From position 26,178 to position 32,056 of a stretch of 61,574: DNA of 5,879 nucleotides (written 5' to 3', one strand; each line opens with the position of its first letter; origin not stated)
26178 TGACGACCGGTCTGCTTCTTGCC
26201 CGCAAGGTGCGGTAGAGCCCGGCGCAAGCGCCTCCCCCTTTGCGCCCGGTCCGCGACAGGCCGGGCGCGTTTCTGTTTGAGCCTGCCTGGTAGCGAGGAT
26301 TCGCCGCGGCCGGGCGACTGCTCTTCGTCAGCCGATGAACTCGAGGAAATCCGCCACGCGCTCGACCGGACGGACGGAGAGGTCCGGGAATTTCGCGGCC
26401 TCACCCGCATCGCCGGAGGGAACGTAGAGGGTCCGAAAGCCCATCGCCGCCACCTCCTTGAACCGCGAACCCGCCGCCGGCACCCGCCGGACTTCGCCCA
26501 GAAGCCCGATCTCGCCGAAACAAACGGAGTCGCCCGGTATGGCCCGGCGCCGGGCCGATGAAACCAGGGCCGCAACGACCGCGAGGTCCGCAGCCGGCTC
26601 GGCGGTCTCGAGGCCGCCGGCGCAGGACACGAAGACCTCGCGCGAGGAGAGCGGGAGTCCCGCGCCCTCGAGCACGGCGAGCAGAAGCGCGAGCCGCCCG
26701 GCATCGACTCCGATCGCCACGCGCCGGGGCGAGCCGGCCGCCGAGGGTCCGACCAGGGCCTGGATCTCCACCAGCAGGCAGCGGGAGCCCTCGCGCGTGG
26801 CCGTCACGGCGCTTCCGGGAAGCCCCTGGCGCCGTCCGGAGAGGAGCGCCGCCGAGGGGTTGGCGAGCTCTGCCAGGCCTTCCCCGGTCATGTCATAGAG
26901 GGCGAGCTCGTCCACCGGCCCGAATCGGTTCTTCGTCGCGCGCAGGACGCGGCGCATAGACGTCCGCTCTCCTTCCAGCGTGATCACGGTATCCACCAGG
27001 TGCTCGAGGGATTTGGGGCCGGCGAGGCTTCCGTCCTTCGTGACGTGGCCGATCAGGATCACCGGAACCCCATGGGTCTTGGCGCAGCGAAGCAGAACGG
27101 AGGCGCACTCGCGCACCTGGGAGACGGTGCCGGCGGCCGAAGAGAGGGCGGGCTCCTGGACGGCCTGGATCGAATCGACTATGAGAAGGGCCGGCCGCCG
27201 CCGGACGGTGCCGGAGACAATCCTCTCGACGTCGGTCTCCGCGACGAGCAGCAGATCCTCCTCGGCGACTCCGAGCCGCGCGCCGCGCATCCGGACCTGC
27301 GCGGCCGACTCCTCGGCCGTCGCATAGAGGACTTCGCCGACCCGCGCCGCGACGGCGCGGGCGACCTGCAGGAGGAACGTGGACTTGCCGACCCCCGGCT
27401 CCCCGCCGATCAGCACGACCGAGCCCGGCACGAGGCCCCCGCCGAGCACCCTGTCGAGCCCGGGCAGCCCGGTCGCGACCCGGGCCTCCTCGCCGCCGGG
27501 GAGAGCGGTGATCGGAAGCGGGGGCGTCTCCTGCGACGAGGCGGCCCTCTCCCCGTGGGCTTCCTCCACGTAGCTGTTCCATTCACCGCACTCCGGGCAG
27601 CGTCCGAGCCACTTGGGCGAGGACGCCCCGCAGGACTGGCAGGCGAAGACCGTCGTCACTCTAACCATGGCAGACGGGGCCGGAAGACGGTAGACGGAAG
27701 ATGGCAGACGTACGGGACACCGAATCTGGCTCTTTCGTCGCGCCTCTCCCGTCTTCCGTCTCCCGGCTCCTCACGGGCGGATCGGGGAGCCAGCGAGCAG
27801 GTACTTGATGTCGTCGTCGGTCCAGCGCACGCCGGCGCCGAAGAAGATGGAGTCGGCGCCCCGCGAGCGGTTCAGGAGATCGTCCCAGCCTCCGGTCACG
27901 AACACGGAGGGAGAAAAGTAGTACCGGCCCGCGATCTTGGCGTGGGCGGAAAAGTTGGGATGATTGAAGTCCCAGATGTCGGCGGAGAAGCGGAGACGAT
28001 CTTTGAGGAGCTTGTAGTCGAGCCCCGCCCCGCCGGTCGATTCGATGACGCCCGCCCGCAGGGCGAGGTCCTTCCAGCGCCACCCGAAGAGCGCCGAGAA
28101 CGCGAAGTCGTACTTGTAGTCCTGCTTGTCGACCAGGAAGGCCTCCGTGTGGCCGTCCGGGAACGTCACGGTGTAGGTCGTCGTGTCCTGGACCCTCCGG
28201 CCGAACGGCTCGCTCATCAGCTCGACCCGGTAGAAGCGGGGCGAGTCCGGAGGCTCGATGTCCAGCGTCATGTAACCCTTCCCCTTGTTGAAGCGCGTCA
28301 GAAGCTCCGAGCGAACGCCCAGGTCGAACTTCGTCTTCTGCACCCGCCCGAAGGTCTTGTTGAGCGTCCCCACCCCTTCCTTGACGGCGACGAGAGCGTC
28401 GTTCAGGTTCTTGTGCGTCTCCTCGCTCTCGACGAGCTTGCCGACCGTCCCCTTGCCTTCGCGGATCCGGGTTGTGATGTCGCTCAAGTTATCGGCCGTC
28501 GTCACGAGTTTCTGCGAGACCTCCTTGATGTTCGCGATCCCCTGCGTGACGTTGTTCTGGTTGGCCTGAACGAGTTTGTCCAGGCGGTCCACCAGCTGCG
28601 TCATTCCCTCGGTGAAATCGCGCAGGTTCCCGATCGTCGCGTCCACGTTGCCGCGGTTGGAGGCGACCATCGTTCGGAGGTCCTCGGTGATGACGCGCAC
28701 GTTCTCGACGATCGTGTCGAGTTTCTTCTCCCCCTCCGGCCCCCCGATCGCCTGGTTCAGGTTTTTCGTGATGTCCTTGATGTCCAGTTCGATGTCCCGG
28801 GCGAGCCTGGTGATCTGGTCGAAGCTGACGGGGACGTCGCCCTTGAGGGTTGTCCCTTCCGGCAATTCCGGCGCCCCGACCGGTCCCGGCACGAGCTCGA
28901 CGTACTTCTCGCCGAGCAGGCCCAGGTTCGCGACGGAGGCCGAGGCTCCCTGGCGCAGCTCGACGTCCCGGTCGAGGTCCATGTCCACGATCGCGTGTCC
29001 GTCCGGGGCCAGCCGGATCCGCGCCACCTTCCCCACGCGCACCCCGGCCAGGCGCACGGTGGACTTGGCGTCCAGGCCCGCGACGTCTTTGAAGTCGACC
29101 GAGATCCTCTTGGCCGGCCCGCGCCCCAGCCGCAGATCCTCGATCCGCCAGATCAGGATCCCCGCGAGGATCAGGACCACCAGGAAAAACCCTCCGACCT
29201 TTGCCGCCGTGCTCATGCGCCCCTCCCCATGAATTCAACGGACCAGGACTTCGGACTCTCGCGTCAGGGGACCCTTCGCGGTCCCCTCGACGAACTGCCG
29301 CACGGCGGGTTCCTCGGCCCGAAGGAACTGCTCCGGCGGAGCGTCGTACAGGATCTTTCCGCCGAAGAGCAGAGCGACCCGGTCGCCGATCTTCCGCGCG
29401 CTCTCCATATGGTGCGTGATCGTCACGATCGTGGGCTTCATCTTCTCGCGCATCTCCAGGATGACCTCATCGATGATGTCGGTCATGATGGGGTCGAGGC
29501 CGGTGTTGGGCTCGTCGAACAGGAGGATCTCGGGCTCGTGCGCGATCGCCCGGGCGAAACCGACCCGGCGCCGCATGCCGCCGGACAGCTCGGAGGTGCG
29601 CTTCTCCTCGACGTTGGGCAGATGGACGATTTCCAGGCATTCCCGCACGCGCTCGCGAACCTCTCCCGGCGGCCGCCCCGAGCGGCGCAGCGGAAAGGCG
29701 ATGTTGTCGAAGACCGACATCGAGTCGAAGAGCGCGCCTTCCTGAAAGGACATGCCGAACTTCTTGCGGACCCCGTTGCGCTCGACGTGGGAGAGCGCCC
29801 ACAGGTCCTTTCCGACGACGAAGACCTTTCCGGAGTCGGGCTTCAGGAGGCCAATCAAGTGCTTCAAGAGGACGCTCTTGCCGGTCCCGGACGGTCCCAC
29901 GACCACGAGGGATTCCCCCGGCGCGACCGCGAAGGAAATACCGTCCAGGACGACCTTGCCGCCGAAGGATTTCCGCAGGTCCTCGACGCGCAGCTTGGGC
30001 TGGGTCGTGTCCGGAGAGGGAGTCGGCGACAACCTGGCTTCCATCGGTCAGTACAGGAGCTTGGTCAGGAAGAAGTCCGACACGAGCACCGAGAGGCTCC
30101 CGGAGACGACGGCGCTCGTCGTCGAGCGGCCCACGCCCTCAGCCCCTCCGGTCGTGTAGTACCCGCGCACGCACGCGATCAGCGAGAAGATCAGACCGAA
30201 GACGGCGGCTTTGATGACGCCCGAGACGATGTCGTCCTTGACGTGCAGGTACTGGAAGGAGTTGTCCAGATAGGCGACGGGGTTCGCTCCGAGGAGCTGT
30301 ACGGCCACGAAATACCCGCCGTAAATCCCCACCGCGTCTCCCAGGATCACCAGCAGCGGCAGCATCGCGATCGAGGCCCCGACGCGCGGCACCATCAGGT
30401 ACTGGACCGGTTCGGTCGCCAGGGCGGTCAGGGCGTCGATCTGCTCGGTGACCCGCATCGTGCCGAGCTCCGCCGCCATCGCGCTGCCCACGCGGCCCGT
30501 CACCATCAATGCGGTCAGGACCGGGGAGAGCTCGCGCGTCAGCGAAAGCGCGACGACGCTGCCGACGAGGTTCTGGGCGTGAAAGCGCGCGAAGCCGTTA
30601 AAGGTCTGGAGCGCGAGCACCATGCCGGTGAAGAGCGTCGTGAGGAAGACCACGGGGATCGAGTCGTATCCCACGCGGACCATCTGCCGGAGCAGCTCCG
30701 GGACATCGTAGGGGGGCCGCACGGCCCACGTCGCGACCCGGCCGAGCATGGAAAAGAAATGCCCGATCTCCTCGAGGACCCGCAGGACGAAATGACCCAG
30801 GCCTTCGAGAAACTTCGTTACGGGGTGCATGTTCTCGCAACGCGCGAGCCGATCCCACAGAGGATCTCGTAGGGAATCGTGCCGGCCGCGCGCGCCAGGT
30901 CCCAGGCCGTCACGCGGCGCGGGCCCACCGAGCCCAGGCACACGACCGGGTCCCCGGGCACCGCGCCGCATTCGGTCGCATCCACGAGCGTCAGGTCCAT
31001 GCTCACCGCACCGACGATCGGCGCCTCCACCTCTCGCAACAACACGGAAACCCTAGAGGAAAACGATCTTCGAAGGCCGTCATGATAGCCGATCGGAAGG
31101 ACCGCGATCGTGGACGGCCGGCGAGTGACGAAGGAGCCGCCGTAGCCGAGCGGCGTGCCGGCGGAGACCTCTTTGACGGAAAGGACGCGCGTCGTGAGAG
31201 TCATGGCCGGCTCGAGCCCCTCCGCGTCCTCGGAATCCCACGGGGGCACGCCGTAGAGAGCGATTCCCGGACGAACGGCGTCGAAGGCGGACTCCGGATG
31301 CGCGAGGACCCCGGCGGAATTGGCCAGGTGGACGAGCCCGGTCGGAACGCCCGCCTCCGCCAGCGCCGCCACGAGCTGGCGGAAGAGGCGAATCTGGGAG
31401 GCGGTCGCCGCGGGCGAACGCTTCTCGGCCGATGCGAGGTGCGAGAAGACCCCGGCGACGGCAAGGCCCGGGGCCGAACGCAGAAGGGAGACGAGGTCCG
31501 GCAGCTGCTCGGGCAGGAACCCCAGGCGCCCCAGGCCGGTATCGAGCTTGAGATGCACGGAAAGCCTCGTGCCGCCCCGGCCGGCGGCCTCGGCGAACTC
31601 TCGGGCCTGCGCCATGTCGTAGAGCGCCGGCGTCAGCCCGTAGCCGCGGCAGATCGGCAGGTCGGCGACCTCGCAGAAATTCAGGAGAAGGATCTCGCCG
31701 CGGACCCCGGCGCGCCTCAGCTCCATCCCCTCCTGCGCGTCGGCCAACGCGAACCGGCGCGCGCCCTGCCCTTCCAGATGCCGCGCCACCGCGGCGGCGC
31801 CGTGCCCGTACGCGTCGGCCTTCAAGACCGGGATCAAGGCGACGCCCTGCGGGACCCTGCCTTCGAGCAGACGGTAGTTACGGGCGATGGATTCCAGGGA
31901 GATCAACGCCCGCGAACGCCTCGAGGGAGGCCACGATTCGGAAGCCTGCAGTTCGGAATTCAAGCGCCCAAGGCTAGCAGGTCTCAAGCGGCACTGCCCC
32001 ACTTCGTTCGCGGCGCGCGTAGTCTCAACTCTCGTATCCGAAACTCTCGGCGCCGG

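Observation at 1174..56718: Almost every intergenic spacer is built from site-specific tandem 7-8 nt repeat arrays, often as inverted pairs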

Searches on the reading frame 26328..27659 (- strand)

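Call 26: search_protein_families(library=pfam, proteins=[window:26328-27659:-], max_evalue=0.00001)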
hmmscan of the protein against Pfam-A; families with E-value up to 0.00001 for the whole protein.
window:26328-27659:- (443 aa): 5 families
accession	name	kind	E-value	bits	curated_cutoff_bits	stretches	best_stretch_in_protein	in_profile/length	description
PF06745.19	ATPase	-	7.4e-17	61.9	26.6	1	61-135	1-76/231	KaiC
PF13481.12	AAA_25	-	1.1e-15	58.2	27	1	61-210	15-194/195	AAA domain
PF18073.7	Zn_ribbon_LapB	-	8.1e-11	41.9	25.7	1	5-31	1-27/28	Rubredoxin metal binding domain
PF03796.21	DnaB_C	-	8.3e-10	38.9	27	1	61-125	2-66/255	DnaB-like helicase C terminal domain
PF13401.12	AAA_22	-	2.8e-06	28.1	27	1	81-205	7-123/130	AAA domain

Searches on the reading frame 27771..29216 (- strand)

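Call 26: search_protein_families(library=pfam, proteins=[window:27771-29216:-], max_evalue=0.00001)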
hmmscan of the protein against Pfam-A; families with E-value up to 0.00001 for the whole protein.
window:27771-29216:- (481 aa): 1 family
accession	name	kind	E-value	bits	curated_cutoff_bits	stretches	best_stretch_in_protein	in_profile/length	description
PF02470.25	MlaD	-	9.7e-20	71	25.1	1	36-111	3-81/81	MlaD protein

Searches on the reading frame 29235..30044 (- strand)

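Call 76: search_protein_families(library=pfam, proteins=[window:29235-30044:-], max_evalue=0.00001)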
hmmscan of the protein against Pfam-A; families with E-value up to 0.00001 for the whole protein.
window:29235-30044:- (269 aa): 2 families
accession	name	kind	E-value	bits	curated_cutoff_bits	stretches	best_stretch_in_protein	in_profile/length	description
PF00005.33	ABC_tran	-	5.7e-31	108.4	25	1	33-179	1-135/137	ABC transporter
PF13304.12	AAA_21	-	2.9e-06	28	27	0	150-212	235-299/304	AAA domain, putative AbiEii toxin, Type IV TA system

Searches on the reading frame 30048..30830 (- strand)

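Call 76: search_protein_families(library=pfam, proteins=[window:30048-30830:-], max_evalue=0.00001)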
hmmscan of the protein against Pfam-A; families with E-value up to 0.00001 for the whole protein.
window:30048-30830:- (260 aa): 1 family
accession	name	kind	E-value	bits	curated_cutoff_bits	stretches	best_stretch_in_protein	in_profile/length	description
PF02405.21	MlaE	-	3.8e-79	265.6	22.5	1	47-257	2-211/212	Permease MlaE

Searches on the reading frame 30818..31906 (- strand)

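Call 76: search_protein_families(library=pfam, proteins=[window:30818-31906:-], max_evalue=0.00001)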
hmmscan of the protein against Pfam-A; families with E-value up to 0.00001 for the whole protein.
window:30818-31906:- (362 aa): 2 families
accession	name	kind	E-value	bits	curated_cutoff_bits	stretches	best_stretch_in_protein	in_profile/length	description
PF01168.26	Ala_racemase_N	-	8.1e-68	228.9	24.1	1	2-221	1-219/220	Alanine racemase, N-terminal domain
PF00842.27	Ala_racemase_C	-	1.4e-38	131.7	25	1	234-359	1-126/127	Alanine racemase, C-terminal domain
